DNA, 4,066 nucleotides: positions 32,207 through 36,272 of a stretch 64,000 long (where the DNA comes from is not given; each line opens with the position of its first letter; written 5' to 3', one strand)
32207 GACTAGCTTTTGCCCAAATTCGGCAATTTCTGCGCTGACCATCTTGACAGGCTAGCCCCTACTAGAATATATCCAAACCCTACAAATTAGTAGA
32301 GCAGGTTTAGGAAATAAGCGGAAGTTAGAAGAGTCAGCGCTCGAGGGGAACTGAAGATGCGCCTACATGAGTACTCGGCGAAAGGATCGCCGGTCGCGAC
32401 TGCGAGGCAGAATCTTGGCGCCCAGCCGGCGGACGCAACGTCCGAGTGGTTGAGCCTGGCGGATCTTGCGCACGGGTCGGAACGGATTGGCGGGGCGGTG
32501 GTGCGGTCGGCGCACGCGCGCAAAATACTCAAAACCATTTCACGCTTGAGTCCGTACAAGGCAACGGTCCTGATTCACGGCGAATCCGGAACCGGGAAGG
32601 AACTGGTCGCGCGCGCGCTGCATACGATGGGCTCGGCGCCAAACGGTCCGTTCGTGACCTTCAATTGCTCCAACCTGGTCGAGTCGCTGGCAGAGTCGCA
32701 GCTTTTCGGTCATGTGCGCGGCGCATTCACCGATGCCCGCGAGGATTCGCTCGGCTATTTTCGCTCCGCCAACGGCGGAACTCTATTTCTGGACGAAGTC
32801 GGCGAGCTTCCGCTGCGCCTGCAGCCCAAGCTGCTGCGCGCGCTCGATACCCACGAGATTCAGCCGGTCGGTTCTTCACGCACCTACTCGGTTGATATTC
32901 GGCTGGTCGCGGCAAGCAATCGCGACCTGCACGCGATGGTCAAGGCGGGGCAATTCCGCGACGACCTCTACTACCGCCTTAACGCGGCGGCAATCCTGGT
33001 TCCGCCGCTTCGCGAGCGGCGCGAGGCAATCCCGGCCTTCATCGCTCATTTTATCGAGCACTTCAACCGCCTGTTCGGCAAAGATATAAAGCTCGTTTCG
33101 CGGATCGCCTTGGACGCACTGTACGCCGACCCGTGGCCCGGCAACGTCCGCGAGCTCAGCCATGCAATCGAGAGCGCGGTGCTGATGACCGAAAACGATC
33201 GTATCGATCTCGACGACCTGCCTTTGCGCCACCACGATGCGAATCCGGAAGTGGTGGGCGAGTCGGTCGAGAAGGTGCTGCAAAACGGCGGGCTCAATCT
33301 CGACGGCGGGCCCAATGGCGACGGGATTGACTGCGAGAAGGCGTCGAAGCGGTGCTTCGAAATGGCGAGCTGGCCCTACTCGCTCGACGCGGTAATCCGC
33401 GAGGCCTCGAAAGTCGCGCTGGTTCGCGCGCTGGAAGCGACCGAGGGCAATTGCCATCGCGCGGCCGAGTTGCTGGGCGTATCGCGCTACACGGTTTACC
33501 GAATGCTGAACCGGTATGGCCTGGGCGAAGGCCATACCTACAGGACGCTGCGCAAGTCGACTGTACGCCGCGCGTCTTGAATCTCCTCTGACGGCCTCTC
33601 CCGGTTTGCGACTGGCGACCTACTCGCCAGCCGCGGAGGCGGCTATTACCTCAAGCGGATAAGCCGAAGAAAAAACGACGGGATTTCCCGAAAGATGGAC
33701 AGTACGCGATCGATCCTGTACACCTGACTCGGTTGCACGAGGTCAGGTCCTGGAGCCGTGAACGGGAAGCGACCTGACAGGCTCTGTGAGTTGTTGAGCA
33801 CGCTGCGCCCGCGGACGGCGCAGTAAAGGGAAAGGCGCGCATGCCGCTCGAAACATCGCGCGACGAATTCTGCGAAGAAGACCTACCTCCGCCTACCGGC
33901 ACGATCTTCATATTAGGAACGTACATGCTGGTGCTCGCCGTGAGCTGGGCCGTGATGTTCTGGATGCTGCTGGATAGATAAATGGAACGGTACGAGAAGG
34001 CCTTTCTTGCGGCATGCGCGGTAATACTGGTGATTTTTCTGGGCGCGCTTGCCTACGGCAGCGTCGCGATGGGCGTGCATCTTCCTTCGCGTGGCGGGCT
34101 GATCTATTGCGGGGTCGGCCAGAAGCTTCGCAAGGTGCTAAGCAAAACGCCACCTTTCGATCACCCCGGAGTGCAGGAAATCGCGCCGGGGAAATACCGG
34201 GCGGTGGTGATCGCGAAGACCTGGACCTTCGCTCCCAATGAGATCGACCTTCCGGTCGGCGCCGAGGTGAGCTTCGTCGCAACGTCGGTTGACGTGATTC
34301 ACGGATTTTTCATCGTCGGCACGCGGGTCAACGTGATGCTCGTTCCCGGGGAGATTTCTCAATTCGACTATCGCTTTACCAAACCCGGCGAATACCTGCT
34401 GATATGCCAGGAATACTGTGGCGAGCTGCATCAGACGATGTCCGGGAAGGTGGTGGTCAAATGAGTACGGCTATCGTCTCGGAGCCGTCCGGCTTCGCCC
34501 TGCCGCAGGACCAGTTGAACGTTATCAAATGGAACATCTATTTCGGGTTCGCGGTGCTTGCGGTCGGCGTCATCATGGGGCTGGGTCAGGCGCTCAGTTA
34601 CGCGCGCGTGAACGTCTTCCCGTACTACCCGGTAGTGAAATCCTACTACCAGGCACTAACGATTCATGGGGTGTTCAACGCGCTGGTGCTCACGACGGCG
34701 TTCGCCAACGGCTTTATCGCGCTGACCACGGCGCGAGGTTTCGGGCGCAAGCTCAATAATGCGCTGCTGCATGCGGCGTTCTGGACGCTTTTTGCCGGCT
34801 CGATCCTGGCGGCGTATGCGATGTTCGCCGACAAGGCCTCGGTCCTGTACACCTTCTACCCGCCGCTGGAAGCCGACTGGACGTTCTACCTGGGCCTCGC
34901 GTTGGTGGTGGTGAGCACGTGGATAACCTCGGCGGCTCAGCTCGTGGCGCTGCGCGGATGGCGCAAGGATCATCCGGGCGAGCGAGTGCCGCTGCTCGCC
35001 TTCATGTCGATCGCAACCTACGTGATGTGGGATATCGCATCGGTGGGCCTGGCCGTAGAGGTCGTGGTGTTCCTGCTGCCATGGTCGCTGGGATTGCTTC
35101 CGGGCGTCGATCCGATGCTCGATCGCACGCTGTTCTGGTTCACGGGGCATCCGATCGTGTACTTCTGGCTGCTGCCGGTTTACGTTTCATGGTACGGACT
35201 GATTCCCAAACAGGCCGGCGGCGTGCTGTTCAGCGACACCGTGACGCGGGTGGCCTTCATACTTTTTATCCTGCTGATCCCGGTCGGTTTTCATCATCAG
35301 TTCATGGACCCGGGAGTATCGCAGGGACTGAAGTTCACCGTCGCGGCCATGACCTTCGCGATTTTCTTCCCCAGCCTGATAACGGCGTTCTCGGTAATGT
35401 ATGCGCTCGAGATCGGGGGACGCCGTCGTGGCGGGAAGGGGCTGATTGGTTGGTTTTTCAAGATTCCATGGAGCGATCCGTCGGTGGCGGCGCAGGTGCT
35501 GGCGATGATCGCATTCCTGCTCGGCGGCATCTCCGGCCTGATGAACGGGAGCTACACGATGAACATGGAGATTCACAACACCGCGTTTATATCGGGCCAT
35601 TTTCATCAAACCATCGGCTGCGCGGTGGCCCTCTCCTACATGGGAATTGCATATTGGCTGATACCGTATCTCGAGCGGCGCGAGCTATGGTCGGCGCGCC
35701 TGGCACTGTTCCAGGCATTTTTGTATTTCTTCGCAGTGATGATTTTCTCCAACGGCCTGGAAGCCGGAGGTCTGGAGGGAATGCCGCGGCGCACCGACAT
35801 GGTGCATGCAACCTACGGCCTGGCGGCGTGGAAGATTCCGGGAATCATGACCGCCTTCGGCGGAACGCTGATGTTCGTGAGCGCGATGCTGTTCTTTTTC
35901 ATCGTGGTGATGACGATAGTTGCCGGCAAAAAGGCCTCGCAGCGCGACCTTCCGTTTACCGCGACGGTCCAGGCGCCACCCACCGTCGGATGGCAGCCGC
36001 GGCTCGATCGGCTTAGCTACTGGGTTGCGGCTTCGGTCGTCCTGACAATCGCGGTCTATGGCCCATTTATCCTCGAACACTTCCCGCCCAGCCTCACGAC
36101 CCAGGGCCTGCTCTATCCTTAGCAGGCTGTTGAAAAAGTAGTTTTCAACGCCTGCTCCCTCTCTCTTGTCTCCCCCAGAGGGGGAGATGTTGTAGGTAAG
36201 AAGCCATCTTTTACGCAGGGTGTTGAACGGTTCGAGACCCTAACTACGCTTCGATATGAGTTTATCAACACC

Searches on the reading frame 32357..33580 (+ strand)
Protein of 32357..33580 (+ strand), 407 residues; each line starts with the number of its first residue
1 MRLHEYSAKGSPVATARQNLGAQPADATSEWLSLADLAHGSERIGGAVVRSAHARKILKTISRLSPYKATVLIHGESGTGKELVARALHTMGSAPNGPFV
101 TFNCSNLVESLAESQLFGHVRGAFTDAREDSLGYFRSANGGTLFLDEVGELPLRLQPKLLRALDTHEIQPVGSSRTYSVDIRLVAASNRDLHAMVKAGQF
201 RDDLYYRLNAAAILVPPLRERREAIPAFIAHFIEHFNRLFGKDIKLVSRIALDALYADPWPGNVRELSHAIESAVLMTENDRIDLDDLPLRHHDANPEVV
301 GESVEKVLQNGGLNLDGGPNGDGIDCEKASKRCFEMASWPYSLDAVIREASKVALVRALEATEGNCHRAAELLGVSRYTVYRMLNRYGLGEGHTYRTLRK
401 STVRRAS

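Call 4: search_protein_families(library=pfam, proteins=[window:32357-33580:+], max_evalue=0.01)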
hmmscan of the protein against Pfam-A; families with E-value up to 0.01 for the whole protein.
window:32357-33580:+ (407 aa): 12 families
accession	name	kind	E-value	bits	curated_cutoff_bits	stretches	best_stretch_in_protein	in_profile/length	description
PF00158.32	Sigma54_activat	-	6.4e-63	211.9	20.2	1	50-213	4-167/168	Sigma-54 interaction domain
PF25601.1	AAA_lid_14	-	5.2e-21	74.7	27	1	219-297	1-79/87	AAA+ ATPase lid domain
PF14532.12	Sigma54_activ_2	-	1.6e-18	67.7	25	1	50-218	3-138/138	Sigma-54 interaction domain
PF02954.25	HTH_8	-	7e-09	35.7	22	1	347-387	2-42/42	Bacterial regulatory protein, Fis family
PF07728.20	AAA_5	-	9.1e-08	32.6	22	1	71-189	2-123/139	AAA domain (dynein-related subfamily)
PF00004.35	AAA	-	1.9e-06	28.8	21.2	1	71-189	1-110/131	ATPase family associated with various cellular activities (AAA)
PF13384.12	HTH_23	-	1.5e-05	25.1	24.6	1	352-387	7-41/50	Homeodomain-like domain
PF13191.12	AAA_16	-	0.00028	21.9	32.6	1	50-147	5-104/167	AAA ATPase domain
PF01078.27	Mg_chelatase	-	0.00036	20.4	20.3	0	136-189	103-158/207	Magnesium chelatase, subunit ChlI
PF13551.12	HTH_29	-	0.001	19.5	28.1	1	356-387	5-36/64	Winged helix-turn helix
PF13309.12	HTH_22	-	0.0011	19.4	29.6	1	368-385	46-63/63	HTH domain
PF12728.13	HTH_17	-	0.0012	19.5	27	1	369-386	7-24/51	Helix-turn-helix domain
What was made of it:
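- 32357..33580 (+): PspF-like sigma-54 activator (no receiver domain). It is the syntenic right-hand boundary of the island and is not shown to regulate it. Pfam result in call 4.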

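Call 47: search_protein_families(library=ncbifam, proteins=[window:32357-33580:+], max_evalue=0.00001)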
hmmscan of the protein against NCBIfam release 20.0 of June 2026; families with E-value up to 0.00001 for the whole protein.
window:32357-33580:+ (407 aa): 26 families (the best 25 are shown)
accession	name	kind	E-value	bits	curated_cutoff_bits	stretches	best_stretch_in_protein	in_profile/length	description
TIGR02915.1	PEP_resp_reg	equivalog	6.8e-88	295.4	502.6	2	40-297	134-391/445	PEP-CTERM-box response regulator transcription factor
NF038308.1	RNA_repair_RtcR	equivalog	3.5e-87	293.4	650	1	43-381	178-505/530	RNA repair transcriptional activator RtcR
NF008469.0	PRK11361.1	equivalog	5.2e-86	289.2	714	1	45-295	143-393/461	acetoacetate metabolism transcriptional regulator AtoC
TIGR01817.1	nifA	equivalog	2.9e-85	287.1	528.85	1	48-382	199-523/534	nif-specific transcriptional activator NifA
NF003451.0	PRK05022.1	equivalog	1e-84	285.2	476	1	47-389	192-510/512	nitric oxide reductase transcriptional regulator NorR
NF041552.1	TF_PrdR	equivalog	4.4e-84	282.8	795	1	48-291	270-513/577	sigma-54 dependent transcriptional regulator PrdR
TIGR01818.1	ntrC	equivalog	7.6e-80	268.9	558.6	1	51-384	140-460/463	nitrogen regulation protein NR(I)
NF007689.0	PRK10365.1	equivalog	9.1e-79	265.3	760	1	45-291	139-385/441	sigma-54-dependent response regulator transcription factor ZraR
NF050807.1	TransRegFlbDCaul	equivalog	2.8e-76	257.2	750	1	47-387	120-438/454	sigma-54-dependent transcriptional regulator FlbD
NF041946.1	LuxO_transreg_Vib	equivalog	1.8e-71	241.3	800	1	42-387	130-460/463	quorum-sensing sigma-54 dependent transcriptional regulator LuxO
TIGR02974.1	phageshock_pspF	equivalog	2.4e-71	240.7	443.55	1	51-387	5-336/336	phage shock protein operon transcriptional activator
TIGR02329.1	propionate_PrpR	equivalog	1.3e-70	238.5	499.2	1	48-277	215-449/526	propionate catabolism operon regulatory protein PrpR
NF011958.0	PRK15429.1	equivalog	1.4e-70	238.8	830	1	41-289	375-625/692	formate hydrogenlyase transcriptional activator FlhA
NF041906.1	V4R_TF_MobR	exception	1.5e-68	231.6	999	1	47-310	234-500/544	phenol degradation transcriptional regulator MobR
NF011953.0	PRK15424.1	equivalog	8.4e-67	226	703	1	50-386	224-533/538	propionate catabolism operon regulatory protein PrpR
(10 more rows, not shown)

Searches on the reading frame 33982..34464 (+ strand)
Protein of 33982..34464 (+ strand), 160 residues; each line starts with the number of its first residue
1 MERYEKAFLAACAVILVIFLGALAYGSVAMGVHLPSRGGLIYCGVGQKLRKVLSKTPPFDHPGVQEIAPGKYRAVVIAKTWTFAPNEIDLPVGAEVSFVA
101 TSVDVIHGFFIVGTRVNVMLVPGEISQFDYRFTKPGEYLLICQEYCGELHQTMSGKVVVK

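Call 8: search_protein_families(library=pfam, proteins=[window:33982-34464:+], max_evalue=0.001)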
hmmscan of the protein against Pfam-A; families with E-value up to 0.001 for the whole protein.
window:33982-34464:+ (160 aa): 2 families
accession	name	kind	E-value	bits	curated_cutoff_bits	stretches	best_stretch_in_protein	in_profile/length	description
PF00116.26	COX2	-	1e-09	38.8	22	1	86-154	46-114/120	Cytochrome C oxidase subunit II, periplasmic domain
PF13473.12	Cupredoxin_1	-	1e-05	26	27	1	73-159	22-104/104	Cupredoxin-like domain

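Call 47: search_protein_families(library=ncbifam, proteins=[window:33982-34464:+], max_evalue=0.00001)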
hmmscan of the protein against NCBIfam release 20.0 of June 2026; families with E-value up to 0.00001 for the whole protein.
window:33982-34464:+ (160 aa): 6 families
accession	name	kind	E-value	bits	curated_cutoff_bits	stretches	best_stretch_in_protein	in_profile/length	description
TIGR02866.1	CoxB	equivalog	2.5e-16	59.8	147.7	1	84-159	116-191/202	cytochrome c oxidase subunit II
TIGR04246.1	nitrous_NosZ_Gp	equivalog_domain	3.3e-13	48.8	625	1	82-160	495-577/578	Sec-dependent nitrous-oxide reductase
NF050117.1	aa3_CtaC_Actin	exception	1.1e-12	47.7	250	1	88-158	161-231/244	aa3-type cytochrome oxidase subunit II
TIGR04244.1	nitrous_NosZ_RR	equivalog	3.6e-09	35.7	625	1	71-160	534-627/627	TAT-dependent nitrous-oxide reductase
NF041074.2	quin_ox_SoxA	equivalog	9.4e-07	28.8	110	1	64-159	54-153/154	proton pump complex quinol oxidase subunit SoxA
NF052460.1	L-NosZ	equivalog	2.1e-06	26.5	700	1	62-159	369-478/480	clade III lactonase-type nitrous-oxide reductase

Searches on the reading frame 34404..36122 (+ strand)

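Call 4: search_protein_families(library=pfam, proteins=[window:34404-36122:+], max_evalue=0.01)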
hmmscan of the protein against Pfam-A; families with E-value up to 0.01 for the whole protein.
window:34404-36122:+ (572 aa): 1 family
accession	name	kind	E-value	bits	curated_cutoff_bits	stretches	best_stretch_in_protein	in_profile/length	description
PF00115.25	COX1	-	3.1e-76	257.4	34.8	1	40-488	2-435/436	Cytochrome C and Quinol oxidase polypeptide I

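Call 47: search_protein_families(library=ncbifam, proteins=[window:34461-36122:+], max_evalue=0.00001)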
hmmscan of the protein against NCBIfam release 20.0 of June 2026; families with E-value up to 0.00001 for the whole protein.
window:34461-36122:+ (553 aa): 5 families
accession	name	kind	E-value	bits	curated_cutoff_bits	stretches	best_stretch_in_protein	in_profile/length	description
TIGR02891.1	CtaD_CoxA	equivalog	2.5e-28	99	670.75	1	59-494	46-477/504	cytochrome c oxidase subunit I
NF041075.1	quin_ox_SoxB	equivalog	4.8e-19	68.7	700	1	22-488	5-456/468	proton pump complex quinol oxidase subunit SoxB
NF050116.1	cyt_aa3_Actin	exception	1.6e-09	37.2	880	1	60-496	48-480/522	aa3-type cytochrome oxidase subunit I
TIGR02843.1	CyoB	equivalog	2e-08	33.2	1020.35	1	36-491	75-524/646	cytochrome o ubiquinol oxidase subunit I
TIGR02882.1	QoxB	equivalog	5.2e-08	31.8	1015.5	1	61-497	91-521/643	cytochrome aa3 quinol oxidase subunit I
